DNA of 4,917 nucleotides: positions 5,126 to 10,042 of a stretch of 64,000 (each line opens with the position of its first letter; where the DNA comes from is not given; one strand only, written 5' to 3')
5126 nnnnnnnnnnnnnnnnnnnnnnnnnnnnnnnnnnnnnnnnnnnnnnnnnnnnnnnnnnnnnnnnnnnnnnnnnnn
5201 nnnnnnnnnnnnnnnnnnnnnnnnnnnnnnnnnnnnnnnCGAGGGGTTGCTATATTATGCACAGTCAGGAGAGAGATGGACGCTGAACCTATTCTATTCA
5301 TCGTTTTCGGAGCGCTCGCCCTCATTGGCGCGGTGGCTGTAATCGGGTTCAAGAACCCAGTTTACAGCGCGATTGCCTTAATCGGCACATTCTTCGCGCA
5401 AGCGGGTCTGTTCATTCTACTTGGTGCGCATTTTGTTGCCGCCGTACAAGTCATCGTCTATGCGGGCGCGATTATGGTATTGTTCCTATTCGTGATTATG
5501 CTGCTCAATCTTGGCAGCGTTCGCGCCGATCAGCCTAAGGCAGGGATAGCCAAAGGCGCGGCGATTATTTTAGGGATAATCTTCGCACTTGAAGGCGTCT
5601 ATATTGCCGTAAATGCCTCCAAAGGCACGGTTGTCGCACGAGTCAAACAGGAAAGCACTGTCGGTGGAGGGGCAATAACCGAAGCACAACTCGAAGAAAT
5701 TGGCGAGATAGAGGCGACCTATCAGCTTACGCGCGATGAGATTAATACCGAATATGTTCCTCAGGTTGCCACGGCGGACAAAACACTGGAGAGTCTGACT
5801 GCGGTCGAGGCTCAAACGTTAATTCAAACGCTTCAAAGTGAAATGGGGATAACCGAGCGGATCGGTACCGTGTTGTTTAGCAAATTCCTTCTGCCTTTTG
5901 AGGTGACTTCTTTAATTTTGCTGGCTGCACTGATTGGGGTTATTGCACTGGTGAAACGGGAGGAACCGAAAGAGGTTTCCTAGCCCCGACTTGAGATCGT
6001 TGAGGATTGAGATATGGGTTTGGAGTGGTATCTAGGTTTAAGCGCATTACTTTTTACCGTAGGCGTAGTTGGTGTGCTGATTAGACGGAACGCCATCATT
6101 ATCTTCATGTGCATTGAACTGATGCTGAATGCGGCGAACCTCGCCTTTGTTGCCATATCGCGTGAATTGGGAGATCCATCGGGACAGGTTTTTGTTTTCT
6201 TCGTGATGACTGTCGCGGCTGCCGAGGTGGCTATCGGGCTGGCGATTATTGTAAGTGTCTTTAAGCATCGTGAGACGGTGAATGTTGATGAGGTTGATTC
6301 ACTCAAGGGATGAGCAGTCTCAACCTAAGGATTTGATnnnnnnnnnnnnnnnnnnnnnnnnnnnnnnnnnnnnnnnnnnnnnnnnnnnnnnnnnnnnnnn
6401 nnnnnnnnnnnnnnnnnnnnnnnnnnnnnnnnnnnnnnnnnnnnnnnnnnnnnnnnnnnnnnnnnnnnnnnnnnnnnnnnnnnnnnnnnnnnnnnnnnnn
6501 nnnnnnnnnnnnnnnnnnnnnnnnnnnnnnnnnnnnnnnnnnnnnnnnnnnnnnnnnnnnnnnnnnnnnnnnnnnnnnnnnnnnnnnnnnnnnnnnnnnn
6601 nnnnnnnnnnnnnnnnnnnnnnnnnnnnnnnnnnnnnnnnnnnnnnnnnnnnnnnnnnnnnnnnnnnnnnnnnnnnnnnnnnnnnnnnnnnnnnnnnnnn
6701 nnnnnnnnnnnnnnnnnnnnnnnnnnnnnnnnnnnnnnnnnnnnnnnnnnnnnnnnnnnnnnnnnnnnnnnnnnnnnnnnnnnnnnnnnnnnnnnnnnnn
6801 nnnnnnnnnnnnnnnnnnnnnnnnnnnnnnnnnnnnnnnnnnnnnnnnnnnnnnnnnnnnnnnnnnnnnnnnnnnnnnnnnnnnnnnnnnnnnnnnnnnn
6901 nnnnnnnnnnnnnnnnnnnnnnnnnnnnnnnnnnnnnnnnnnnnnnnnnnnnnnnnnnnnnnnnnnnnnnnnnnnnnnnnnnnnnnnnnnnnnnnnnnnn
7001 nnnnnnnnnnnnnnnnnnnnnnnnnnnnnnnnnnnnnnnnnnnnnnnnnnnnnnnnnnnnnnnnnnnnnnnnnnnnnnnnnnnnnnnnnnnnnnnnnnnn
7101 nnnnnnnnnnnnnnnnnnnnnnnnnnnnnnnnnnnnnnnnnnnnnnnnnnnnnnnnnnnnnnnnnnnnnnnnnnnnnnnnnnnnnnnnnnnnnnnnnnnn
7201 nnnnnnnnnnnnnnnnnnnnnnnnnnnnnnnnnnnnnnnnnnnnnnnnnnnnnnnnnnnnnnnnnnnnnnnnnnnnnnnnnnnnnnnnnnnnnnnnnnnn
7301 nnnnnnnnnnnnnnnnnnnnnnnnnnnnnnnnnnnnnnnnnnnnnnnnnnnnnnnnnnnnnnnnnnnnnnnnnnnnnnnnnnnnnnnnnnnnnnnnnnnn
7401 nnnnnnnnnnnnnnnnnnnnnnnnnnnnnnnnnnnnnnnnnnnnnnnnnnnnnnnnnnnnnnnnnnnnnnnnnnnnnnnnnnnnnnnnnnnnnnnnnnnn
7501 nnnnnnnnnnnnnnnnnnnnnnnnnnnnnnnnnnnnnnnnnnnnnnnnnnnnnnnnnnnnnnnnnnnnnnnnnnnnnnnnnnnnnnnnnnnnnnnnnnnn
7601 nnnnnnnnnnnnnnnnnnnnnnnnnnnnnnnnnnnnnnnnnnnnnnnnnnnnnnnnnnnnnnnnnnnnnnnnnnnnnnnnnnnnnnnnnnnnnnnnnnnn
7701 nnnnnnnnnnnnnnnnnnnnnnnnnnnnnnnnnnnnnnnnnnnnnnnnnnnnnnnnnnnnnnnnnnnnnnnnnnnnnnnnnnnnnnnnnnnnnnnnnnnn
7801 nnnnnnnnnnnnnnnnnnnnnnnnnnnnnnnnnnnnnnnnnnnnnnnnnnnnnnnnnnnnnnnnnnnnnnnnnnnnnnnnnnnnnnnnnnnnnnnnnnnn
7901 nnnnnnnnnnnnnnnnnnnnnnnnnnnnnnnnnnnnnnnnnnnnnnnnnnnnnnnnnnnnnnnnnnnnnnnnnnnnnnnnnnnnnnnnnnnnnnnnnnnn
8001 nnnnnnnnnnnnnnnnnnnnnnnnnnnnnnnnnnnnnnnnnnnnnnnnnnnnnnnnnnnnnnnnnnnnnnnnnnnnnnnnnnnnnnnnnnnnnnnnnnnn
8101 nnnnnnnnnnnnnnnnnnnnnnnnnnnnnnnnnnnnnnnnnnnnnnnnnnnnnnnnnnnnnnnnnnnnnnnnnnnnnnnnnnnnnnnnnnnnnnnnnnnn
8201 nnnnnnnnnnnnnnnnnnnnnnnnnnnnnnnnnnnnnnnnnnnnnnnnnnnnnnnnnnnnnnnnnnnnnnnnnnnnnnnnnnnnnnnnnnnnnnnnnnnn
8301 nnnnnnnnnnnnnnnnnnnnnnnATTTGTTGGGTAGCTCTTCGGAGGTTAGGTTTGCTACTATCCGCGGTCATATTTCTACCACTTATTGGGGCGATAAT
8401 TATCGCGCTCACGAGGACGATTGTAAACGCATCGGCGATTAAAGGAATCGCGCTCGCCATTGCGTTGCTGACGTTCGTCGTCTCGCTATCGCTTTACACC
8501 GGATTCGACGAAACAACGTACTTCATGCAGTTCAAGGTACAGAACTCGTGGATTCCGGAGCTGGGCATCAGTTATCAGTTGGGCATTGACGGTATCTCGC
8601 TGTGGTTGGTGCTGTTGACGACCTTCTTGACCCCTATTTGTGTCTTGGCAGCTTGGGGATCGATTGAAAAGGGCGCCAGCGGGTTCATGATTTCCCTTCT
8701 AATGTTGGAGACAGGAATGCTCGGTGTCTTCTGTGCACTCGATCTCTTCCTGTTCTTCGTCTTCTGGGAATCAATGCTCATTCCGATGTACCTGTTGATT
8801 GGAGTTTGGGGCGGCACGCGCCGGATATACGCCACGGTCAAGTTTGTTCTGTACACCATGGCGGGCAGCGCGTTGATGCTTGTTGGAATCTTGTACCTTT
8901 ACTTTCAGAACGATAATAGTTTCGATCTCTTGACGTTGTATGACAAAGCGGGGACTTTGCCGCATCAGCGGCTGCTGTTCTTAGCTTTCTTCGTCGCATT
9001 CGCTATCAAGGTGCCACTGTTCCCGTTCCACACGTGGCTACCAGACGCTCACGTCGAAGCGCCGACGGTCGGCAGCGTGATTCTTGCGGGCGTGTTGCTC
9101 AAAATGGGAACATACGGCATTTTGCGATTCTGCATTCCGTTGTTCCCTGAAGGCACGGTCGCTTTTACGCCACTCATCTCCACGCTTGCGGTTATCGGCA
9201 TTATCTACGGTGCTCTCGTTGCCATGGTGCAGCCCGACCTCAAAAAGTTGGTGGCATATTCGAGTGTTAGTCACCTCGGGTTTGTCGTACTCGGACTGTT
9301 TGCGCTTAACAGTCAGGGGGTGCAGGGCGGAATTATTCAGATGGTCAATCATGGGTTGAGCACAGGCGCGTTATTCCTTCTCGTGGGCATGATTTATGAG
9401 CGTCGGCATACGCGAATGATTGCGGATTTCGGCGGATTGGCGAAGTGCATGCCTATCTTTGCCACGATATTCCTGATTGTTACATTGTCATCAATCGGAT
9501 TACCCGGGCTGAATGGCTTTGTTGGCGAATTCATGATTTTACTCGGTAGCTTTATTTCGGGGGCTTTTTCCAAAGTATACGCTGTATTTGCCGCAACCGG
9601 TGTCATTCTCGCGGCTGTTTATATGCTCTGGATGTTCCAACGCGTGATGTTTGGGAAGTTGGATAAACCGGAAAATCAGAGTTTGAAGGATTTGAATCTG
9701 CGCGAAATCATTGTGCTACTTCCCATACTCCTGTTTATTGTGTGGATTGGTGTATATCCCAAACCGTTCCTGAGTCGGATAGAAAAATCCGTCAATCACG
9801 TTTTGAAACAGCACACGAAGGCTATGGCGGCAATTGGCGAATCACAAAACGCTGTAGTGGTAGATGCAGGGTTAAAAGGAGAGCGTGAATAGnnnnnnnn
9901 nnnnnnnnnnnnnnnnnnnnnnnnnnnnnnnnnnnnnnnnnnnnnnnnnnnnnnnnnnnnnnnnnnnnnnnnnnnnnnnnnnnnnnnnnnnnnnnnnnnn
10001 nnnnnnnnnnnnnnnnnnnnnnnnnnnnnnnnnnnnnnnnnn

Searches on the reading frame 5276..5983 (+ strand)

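Call 3: search_protein_families(library=pfam, proteins=[window:5276-5983:+], max_evalue=0.01)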
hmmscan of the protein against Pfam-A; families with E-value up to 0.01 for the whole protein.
window:5276-5983:+ (235 aa): 1 family
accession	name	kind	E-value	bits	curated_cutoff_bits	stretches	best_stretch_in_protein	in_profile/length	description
PF00499.25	Oxidored_q3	-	1.7e-37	128.9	33.2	1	18-225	1-146/146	NADH-ubiquinone/plastoquinone oxidoreductase chain 6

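Call 14: search_protein_families(library=ncbifam, proteins=[window:5276-5983:+], max_evalue=0.001)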
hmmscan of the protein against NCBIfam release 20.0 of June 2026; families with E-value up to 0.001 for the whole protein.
window:5276-5983:+ (235 aa): 13 families
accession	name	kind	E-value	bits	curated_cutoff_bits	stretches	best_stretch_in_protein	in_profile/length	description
NF005164.0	PRK06638.1-4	equivalog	7.3e-36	123.5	154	2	1-122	1-121/211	NADH-quinone oxidoreductase subunit J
NF005168.0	PRK06638.2-3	equivalog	5.5e-30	104.5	154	2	2-114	2-115/172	NADH-quinone oxidoreductase subunit J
NF005163.0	PRK06638.1-3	equivalog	1.9e-29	102.6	174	2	5-128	9-134/203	NADH-quinone oxidoreductase subunit J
NF005165.0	PRK06638.1-5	equivalog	8.8e-29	100.3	192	2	3-130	18-145/282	NADH-quinone oxidoreductase subunit J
NF005162.0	PRK06638.1-1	equivalog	7.4e-23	81.3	157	1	8-114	5-114/184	NADH-quinone oxidoreductase subunit J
NF005167.0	PRK06638.2-2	equivalog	5.2e-22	78.5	137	2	4-105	3-101/176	NADH-quinone oxidoreductase subunit J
NF005166.0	PRK06638.2-1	equivalog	4.7e-21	75.5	284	2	1-81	1-81/174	NADH-quinone oxidoreductase subunit J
NF005169.0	PRK06638.2-4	equivalog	3.1e-14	53.3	319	2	4-104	3-108/182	NADH-quinone oxidoreductase subunit J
NF005025.0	PRK06433.1-5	equivalog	4.1e-09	36.7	95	1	7-77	15-85/96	NADH dehydrogenase subunit J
NF005023.0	PRK06433.1-2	equivalog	4.8e-09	36.5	92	1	6-76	5-75/82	NADH dehydrogenase subunit J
NF040613.1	F420_dehyd_FpoJ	exception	1.3e-08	34.6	110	1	185-229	36-79/81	F420H2 dehydrogenase subunit FpoJ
NF005030.0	PRK06439.1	equivalog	3.8e-07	30.1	121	1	195-230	37-72/72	NADH dehydrogenase subunit J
NF005024.0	PRK06433.1-4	equivalog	5.8e-07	29.6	101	1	3-78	4-79/89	NADH dehydrogenase subunit J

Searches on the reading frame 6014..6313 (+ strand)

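Call 3: search_protein_families(library=pfam, proteins=[window:6014-6313:+], max_evalue=0.01)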
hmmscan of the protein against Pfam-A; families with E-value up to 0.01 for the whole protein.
window:6014-6313:+ (99 aa): 1 family
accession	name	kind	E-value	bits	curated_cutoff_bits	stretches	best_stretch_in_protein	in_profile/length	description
PF00420.29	Oxidored_q2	-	1.2e-32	111.9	26.1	1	6-98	2-94/95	NADH-ubiquinone/plastoquinone oxidoreductase chain 4L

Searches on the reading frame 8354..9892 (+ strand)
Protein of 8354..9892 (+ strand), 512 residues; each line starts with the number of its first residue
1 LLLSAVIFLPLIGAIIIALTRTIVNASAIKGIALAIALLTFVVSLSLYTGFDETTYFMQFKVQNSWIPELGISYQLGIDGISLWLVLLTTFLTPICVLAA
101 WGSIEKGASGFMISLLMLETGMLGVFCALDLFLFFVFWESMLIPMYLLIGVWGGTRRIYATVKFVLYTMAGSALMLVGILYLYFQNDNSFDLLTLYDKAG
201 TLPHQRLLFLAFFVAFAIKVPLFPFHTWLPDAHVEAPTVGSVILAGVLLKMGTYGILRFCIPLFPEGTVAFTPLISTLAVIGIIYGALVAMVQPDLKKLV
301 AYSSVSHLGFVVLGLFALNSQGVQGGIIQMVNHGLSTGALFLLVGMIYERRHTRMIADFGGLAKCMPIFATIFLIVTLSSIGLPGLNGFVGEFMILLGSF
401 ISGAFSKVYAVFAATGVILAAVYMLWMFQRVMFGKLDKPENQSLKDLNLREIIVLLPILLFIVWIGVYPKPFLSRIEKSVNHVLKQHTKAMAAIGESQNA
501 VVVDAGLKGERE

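Call 3: search_protein_families(library=pfam, proteins=[window:8354-9892:+], max_evalue=0.01)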
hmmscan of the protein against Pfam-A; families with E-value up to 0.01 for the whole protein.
window:8354-9892:+ (512 aa): 2 families
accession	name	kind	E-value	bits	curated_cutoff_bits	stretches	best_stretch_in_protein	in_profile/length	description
PF00361.26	Proton_antipo_M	-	1.1e-80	271.4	21.5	1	128-412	1-289/294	NADH:quinone oxidoreductase/Mrp antiporter, TM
PF01059.23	Oxidored_q5_N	-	0.0059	17.1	22.7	1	57-120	39-105/110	NADH-ubiquinone oxidoreductase chain 4, amino terminus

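Call 14: search_protein_families(library=ncbifam, proteins=[window:8354-9892:+], max_evalue=0.001)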
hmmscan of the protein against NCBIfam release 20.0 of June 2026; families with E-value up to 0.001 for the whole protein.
window:8354-9892:+ (512 aa): 72 families (the best 25 are shown)
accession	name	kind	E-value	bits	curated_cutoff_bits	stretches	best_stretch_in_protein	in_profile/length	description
TIGR01972.1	NDH_I_M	subfamily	1.5e-194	647.2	263.8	1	3-486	1-485/486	NADH-quinone oxidoreductase subunit M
NF004499.0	PRK05846.1-3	equivalog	1.2e-184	614.8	585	1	2-497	6-498/502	NADH-quinone oxidoreductase subunit M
NF004501.0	PRK05846.1-5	subfamily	3.7e-172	573.5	598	1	2-488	6-488/492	NADH-quinone oxidoreductase subunit M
NF004500.0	PRK05846.1-4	equivalog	9.1e-168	559.2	550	1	2-490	6-509/525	NADH-quinone oxidoreductase subunit M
NF004505.0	PRK05846.2-5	equivalog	6.2e-165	549.8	700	1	2-490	4-488/508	NADH-quinone oxidoreductase subunit M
NF009212.0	PRK12561.1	subfamily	7.7e-133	444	645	1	2-497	8-509/531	NAD(P)H-quinone oxidoreductase subunit 4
NF004506.0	PRK05846.2-6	equivalog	9.9e-130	434.1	789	1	3-484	7-490/493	NADH-quinone oxidoreductase subunit M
NF004498.0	PRK05846.1-1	equivalog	4.2e-129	431.6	614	1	1-491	1-504/509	NADH-quinone oxidoreductase subunit M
NF002713.0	PRK02546.1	subfamily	1.8e-123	412.9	827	1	3-501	11-516/533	NAD(P)H-quinone oxidoreductase subunit 4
NF005060.0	PRK06473.1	equivalog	3e-119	399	747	1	2-494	1-492/500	NADH-quinone oxidoreductase subunit M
NF004504.0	PRK05846.2-3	equivalog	1.9e-116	390.1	785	1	2-473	11-483/499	NADH-quinone oxidoreductase subunit M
NF005611.0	PRK07363.1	equivalog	2.7e-103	346.2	764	1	2-488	1-486/501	NADH-quinone oxidoreductase subunit M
NF004502.0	PRK05846.2-1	equivalog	2.5e-90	303.6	791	1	1-470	4-484/500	NADH-quinone oxidoreductase subunit M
NF004503.0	PRK05846.2-2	subfamily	2.3e-70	238.2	720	1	3-479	3-485/490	NADH-quinone oxidoreductase subunit M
NF009306.0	PRK12663.1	equivalog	1.8e-61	208.4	542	1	6-488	5-486/498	Na+/H+ antiporter subunit D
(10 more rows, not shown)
